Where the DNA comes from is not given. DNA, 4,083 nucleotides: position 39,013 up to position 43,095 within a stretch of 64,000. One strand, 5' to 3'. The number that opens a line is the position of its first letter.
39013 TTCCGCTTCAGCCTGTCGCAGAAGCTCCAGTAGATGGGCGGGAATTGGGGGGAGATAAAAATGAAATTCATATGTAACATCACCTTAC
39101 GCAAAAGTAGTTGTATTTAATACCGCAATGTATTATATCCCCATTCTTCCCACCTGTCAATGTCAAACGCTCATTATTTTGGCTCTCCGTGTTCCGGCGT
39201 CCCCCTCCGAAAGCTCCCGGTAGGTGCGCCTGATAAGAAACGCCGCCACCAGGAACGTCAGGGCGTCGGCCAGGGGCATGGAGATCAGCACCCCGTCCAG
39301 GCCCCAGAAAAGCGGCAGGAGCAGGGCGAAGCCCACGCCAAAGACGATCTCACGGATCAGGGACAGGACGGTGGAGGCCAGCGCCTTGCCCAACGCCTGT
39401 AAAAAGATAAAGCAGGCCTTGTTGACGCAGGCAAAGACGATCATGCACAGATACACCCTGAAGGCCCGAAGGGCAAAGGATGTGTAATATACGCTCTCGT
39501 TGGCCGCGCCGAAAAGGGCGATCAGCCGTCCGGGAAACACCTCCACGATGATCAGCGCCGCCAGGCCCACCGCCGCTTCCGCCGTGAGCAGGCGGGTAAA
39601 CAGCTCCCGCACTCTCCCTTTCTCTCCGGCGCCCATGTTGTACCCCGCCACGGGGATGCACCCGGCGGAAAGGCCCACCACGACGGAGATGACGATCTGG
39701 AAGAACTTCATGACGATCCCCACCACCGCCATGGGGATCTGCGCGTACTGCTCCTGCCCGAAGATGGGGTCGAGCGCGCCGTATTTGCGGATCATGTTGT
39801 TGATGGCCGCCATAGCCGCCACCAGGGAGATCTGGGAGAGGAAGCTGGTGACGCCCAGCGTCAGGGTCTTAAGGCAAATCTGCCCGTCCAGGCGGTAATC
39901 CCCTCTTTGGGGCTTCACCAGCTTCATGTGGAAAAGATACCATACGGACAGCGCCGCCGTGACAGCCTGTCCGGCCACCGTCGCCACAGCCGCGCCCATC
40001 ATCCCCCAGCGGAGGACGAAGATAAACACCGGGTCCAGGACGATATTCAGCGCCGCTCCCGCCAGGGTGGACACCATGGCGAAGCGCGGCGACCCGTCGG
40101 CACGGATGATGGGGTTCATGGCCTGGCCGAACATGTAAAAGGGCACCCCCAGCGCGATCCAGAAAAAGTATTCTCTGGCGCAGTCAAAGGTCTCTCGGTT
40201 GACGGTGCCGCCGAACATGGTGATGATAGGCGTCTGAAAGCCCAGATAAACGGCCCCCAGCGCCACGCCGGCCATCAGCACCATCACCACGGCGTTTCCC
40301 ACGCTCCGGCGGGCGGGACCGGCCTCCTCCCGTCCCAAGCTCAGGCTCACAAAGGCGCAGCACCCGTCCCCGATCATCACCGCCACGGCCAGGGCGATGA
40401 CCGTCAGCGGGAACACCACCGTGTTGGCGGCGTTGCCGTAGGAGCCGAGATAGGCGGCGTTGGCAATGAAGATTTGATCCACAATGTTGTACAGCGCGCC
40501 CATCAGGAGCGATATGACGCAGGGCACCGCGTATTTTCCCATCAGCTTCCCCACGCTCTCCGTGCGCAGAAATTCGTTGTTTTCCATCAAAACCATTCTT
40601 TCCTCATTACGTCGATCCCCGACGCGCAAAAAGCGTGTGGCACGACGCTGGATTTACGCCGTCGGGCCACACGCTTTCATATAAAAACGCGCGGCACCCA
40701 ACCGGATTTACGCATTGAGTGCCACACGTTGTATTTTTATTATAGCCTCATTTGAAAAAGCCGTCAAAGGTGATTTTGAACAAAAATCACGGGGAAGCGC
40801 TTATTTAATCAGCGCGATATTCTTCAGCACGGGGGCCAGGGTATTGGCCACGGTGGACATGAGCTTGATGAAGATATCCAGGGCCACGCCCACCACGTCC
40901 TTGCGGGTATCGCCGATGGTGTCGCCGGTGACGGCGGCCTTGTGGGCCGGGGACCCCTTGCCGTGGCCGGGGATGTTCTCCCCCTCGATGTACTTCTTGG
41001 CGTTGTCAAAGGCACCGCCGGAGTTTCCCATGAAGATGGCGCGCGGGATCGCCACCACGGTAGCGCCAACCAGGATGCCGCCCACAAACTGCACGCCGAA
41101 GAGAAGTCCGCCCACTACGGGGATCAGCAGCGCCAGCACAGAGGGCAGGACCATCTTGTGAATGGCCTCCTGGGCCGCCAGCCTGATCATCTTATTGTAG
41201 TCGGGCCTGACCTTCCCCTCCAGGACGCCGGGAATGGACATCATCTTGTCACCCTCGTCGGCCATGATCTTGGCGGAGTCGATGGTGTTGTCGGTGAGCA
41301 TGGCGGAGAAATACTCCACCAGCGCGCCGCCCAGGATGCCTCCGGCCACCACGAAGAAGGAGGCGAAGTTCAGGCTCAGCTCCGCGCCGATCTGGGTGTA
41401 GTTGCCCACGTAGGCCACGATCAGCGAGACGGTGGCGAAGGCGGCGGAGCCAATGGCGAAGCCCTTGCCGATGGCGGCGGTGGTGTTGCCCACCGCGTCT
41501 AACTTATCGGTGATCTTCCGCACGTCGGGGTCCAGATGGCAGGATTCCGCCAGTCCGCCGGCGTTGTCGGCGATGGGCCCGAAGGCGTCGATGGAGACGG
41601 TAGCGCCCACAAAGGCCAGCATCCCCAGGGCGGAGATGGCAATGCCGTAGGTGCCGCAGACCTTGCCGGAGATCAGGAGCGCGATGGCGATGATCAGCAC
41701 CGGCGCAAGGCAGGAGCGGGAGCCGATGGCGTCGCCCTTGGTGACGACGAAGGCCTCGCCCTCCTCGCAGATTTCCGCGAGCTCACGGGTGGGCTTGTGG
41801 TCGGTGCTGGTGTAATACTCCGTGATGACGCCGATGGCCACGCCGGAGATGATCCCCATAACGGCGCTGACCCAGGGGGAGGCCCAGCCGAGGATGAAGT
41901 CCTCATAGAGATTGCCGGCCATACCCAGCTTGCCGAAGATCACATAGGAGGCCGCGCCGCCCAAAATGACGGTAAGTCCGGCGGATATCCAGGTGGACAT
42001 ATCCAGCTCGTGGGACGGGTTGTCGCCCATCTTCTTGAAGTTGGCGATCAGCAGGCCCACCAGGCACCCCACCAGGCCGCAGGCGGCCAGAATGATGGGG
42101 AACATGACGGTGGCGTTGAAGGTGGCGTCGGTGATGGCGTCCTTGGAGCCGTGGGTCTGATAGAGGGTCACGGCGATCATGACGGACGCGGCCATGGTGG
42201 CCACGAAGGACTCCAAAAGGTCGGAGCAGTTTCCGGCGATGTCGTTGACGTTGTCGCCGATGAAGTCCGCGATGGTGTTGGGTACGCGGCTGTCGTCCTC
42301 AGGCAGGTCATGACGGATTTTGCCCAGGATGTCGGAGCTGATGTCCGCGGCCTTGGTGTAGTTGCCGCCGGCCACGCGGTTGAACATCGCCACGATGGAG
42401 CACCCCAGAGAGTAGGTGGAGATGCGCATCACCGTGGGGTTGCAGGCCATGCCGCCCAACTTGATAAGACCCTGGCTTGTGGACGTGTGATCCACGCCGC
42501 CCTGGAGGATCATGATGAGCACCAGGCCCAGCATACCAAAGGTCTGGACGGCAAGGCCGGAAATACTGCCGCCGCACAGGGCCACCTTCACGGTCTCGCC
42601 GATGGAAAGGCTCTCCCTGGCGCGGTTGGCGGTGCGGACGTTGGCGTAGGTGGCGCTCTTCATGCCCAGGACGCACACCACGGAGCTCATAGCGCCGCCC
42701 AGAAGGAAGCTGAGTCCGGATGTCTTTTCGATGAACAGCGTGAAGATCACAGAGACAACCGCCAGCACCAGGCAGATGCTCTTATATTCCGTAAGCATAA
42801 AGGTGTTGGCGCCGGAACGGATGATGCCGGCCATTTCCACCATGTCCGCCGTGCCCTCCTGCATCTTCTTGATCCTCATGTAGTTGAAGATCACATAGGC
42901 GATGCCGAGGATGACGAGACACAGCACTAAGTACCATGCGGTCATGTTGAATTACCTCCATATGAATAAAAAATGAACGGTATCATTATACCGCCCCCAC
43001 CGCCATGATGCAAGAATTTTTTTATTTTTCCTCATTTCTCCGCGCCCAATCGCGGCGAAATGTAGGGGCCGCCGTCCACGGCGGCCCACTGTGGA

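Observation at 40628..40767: Two tandem terminator-like hairpins with the same loop and covarying stems in the MATE efflux gene leader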

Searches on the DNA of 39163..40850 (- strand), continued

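Call 58: search_with_rna_model(model_id=R1, sources=[L124, L125, L126, L127, L128, L129, L133, L134, L107, L108, L109, L110, L112, L113, L114, L115, L116, L117, L118, L119, L120, L121, L122, L123], max_evalue=0.01)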
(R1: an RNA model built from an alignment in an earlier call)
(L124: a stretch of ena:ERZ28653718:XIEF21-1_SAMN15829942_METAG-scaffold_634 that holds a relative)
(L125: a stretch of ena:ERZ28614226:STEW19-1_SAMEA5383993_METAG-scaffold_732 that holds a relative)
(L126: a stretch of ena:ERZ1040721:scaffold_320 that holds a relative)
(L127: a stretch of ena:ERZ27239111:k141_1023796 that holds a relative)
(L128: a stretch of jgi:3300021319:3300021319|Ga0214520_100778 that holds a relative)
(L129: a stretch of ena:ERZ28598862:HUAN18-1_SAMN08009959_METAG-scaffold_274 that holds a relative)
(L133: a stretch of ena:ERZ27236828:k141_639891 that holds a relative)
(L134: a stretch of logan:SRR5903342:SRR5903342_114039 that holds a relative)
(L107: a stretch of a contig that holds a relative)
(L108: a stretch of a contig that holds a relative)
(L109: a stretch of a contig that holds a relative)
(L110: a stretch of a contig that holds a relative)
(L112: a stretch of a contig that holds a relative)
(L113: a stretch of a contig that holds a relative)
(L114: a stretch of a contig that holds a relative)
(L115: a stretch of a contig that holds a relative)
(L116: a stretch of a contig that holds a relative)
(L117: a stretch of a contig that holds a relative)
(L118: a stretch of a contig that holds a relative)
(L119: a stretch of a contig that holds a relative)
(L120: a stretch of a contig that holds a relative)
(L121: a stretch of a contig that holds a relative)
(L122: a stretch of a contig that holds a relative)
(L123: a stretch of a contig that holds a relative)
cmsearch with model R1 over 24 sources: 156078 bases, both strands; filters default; matches with E-value up to 0.01: 49.
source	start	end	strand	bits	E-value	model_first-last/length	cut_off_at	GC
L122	3219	3268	+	72.2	1.1e-18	1-50/50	no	0.48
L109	3537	3590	-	68.8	1.1e-17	1-50/50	no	0.54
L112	2172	2225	-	68.8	1.1e-17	1-50/50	no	0.54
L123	7789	7842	+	65.1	1.4e-16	1-50/50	no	0.48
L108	3658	3710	-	64.5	2.1e-16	1-50/50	no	0.45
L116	2780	2832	-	62.9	6.3e-16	1-50/50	no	0.4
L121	2996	3044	-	62.9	6.4e-16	1-50/50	no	0.57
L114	2283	2334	-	61.7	1.5e-15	1-50/50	no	0.44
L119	385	435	+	61.5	1.7e-15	1-50/50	no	0.45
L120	1435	1483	+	59.2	8.1e-15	1-50/50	no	0.47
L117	3195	3246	+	53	6e-13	1-50/50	no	0.56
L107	5590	5641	-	52.3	9.8e-13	1-50/50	no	0.52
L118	1070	1120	-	52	1.2e-12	1-50/50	no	0.55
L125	2421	2473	+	51.9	1.3e-12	1-50/50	no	0.47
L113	2203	2255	+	51.7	1.5e-12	1-50/50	no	0.6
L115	1424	1475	-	51.3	1.9e-12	1-50/50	no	0.54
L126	2420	2473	+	51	2.4e-12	1-50/50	no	0.46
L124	2421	2474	+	50.9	2.6e-12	1-50/50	no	0.46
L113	1863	1914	+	50.8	2.7e-12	1-50/50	no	0.48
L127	2420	2473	+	50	4.6e-12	1-50/50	no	0.44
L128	2423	2476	+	50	4.6e-12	1-50/50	no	0.44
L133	2426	2479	+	49.7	6.1e-12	1-50/50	no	0.43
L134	920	973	+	49.7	6.1e-12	1-50/50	no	0.43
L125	2765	2813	+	48.8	1.1e-11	1-50/50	no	0.47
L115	1742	1794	-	47.4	3e-11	1-50/50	no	0.47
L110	18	65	-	46.8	4.3e-11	1-50/50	no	0.54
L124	2766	2814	+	46.5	5.2e-11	1-50/50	no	0.47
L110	337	388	-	45.8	8.7e-11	1-50/50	no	0.46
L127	2765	2813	+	43.1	5.7e-10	1-50/50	no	0.45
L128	2765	2813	+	43.1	5.7e-10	1-50/50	no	0.45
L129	2425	2478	+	41.1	2.2e-09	1-50/50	no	0.46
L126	2765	2813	+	38.8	1.1e-08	1-50/50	no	0.45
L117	2814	2866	+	38.5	1.3e-08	1-50/50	no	0.43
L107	5909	5961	-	37.4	2.9e-08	1-50/50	no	0.47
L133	2757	2807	+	35.3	1.2e-07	1-50/50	no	0.47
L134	1251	1301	+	35.3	1.2e-07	1-50/50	no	0.47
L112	2176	2229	+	27.7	2.3e-05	1-50/50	no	0.56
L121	3000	3048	+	25.2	0.00013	1-50/50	no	0.57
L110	22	69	+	24.1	0.00027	1-50/50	no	0.54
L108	3662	3714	+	22.6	0.00077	1-50/50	no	0.45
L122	3215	3264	-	22.3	0.00098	1-50/50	no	0.5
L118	1074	1124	+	22.1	0.0011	1-50/50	no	0.55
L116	2784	2836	+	21.7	0.0014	1-50/50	no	0.42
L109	3541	3594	+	20.2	0.0042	1-50/50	no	0.56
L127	2416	2469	-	19.6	0.0061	1-50/50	no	0.46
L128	2419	2472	-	19.6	0.0061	1-50/50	no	0.46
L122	5401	5433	+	19.3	0.0079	1-50/50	no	0.48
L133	2422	2475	-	18.9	0.0098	1-50/50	no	0.43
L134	916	969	-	18.9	0.0098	1-50/50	no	0.43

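Call 77: search_with_rna_model(model_id=R1, sources=[L149, L150, L151, L152, L153, L154, L001, L002, L003], max_evalue=0.01, show_alignments=0)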
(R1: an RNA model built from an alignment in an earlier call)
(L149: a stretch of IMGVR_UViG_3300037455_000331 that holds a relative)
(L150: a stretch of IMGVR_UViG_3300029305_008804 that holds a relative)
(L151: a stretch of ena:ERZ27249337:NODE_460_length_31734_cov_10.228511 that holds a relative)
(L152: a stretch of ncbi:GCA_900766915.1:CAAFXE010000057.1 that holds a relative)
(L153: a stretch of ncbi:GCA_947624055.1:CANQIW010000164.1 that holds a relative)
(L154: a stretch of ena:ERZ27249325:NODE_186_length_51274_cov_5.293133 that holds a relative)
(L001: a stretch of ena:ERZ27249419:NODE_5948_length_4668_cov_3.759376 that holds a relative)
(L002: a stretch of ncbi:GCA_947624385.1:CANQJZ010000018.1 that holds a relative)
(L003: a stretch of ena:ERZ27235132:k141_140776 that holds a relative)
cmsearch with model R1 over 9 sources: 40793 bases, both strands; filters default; matches with E-value up to 0.01: 21.
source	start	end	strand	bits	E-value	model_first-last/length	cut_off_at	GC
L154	1025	1077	+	65.9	2.2e-17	1-50/50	no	0.45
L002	1634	1683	+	62.4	2.3e-16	1-50/50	no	0.54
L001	1745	1795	+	60.4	9.3e-16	1-50/50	no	0.53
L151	1128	1178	+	59.8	1.5e-15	1-50/50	no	0.57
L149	391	444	+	59.7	1.6e-15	1-50/50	no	0.43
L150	799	849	+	59.3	2e-15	1-50/50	no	0.45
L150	1126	1179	+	56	2e-14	1-50/50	no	0.56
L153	1060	1112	+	55.4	3e-14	1-50/50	no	0.45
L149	735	783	+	47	9.9e-12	1-50/50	no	0.49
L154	1129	1177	+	40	1.3e-09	1-50/50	no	0.55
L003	2931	2980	+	39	2.5e-09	1-50/50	no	0.6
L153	1128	1176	+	37.2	8.4e-09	1-50/50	no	0.49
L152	1123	1175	+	32.6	2.1e-07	1-50/50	no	0.47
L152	540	593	+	32.5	2.2e-07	1-50/50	no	0.43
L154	1021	1073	-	31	6.2e-07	1-50/50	no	0.47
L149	387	440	-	29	2.4e-06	1-50/50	no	0.44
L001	1802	1849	-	28.4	3.9e-06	1-50/50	no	0.75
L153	1056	1108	-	22.4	0.00023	1-50/50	no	0.47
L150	1122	1175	-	19.8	0.0014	1-50/50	no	0.57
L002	1630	1679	-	18.7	0.0031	1-50/50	no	0.54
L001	1741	1791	-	18.5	0.0034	1-50/50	no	0.55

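Call 80: search_rna_families(sources=[L149, L150, L151, L152, L153, L154], threshold=evalue, max_evalue=1)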
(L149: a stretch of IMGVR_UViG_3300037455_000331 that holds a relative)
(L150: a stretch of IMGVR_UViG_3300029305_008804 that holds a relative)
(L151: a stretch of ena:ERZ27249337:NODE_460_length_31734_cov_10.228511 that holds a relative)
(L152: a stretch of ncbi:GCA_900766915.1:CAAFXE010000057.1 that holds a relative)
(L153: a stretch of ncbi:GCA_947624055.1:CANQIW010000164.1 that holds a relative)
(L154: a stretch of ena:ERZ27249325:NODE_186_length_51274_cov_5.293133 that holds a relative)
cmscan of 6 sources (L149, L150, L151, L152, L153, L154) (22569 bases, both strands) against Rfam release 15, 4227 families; matches with E-value up to 1: 0.
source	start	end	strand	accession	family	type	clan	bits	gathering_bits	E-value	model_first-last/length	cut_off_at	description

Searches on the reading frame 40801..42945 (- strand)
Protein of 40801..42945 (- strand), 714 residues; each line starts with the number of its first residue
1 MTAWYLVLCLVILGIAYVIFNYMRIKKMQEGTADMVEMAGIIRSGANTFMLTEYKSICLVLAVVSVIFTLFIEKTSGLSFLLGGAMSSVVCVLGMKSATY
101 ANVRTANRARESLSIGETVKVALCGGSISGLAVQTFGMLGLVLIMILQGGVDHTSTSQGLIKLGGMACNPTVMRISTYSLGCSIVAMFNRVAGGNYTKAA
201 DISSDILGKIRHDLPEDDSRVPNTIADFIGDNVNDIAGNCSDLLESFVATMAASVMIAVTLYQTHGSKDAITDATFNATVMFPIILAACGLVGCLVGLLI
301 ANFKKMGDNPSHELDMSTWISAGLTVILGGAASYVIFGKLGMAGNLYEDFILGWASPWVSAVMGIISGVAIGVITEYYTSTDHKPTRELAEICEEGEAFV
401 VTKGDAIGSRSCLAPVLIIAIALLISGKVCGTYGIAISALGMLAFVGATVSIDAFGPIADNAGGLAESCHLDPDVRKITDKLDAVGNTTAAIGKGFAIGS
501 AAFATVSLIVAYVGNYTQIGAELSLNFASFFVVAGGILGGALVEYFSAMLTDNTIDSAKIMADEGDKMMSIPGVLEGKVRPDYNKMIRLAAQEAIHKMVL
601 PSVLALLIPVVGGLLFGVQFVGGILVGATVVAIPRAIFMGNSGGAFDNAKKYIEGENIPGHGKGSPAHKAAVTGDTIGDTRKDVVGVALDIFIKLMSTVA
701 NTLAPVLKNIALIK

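Call 8: search_protein_families(library=pfam, proteins=[window:40801-42945:-])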
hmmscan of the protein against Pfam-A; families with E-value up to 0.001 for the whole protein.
window:40801-42945:- (714 aa): 2 families
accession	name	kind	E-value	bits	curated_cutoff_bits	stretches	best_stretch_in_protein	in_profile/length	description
PF03030.21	H_PPase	-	1.2e-187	625.9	29.7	1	12-700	1-642/645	Inorganic H+ pyrophosphatase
PF03899.21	ATP-synt_I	-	0.00091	20.1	25.1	1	58-128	7-80/99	ATP synthase I chain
